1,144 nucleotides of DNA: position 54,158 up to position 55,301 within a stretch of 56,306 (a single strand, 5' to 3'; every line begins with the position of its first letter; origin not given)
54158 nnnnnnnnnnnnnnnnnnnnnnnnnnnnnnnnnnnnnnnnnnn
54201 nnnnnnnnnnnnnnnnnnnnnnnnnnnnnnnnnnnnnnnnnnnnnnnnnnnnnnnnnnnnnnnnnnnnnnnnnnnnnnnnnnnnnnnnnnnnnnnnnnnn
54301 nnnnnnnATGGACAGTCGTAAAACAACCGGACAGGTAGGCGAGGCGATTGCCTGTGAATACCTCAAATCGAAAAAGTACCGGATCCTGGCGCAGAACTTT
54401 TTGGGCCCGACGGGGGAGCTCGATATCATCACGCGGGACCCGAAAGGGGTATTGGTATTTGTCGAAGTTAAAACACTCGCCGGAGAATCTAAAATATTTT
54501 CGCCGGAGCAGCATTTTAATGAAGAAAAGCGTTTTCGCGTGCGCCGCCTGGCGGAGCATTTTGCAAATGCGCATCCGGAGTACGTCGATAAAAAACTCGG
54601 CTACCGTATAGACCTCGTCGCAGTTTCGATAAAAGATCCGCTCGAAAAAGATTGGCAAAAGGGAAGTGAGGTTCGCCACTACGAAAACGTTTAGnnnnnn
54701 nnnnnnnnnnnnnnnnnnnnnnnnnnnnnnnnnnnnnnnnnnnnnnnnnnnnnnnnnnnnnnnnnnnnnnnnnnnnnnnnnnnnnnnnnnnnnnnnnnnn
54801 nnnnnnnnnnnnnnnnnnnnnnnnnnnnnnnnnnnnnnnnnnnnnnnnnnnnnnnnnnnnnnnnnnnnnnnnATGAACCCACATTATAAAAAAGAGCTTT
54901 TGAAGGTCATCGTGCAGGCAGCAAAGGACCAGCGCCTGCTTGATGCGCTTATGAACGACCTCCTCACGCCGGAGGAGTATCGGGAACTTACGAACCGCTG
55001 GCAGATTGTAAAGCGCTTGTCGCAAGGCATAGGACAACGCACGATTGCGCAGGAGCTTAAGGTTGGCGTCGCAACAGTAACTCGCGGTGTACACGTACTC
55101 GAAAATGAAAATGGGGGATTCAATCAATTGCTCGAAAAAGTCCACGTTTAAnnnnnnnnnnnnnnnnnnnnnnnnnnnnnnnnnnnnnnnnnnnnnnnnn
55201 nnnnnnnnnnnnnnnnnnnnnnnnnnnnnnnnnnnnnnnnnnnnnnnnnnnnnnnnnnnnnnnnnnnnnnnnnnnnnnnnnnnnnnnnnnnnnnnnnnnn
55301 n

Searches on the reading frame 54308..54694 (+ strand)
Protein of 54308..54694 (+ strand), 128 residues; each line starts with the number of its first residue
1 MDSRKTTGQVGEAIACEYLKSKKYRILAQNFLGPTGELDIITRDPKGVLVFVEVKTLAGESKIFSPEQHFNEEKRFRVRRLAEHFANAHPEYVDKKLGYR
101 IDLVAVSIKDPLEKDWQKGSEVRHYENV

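Call 10: search_protein_families(library=pfam, proteins=[window:54308-54694:+])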
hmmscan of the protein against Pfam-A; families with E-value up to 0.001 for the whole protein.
window:54308-54694:+ (128 aa): 2 families
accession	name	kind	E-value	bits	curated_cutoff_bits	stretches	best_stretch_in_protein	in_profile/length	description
PF02021.23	UPF0102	-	3.1e-20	72.7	23.6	1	11-106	1-80/80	Uncharacterised protein family UPF0102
PF08378.17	NERD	-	4.9e-08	33.9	22.1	1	8-74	2-73/111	Nuclease-related domain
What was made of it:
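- Checked: Flanking genes: nusA at 52362-53567 (-) and UPF0102/yraN at 54308-54694 (+) (call 10).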

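Call 11: find_encoding_contigs(protein=window:54308-54694:+, flank=10000, max_places=10)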
Protein window:54308-54694:+ (128 aa): 3 contigs read that carry it; 3 places shown.
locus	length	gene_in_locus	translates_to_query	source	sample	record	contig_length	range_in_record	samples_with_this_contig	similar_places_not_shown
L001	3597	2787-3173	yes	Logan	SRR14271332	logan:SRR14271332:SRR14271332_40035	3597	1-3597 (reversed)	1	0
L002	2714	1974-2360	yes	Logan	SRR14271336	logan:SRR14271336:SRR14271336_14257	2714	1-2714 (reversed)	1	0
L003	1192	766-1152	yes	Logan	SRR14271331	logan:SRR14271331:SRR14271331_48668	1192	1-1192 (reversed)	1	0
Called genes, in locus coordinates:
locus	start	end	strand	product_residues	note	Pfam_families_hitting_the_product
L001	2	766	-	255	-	?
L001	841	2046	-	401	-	PF08529:NusA_N, PF00575:S1 (weak), PF13184:KH_NusA_1st, PF26594:KH_NusA_2nd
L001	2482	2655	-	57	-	-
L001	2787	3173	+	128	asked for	PF08378:NERD, PF02021:UPF0102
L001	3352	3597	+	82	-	?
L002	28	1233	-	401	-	PF08529:NusA_N, PF00575:S1 (weak), PF13184:KH_NusA_1st, PF26594:KH_NusA_2nd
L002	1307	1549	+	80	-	-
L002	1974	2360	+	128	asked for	PF08378:NERD, PF02021:UPF0102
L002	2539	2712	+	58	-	?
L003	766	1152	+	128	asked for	PF08378:NERD, PF02021:UPF0102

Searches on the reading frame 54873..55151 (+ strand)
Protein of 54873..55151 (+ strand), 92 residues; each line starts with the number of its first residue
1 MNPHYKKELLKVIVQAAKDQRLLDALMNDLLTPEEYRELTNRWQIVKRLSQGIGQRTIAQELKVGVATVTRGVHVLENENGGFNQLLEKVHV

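Call 10: search_protein_families(library=pfam, proteins=[window:54873-55151:+])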
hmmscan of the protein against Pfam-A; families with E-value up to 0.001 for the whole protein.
window:54873-55151:+ (92 aa): 3 families
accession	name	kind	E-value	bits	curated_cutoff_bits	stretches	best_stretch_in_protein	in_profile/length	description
PF01371.25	Trp_repressor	-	5.7e-19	68.4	27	1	13-90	9-87/88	Trp repressor protein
PF13384.12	HTH_23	-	9e-05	22.6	24.6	1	40-71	5-36/50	Homeodomain-like domain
PF02796.21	HTH_7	-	0.00072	20.1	23.8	0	44-69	13-38/45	Helix-turn-helix domain of resolvase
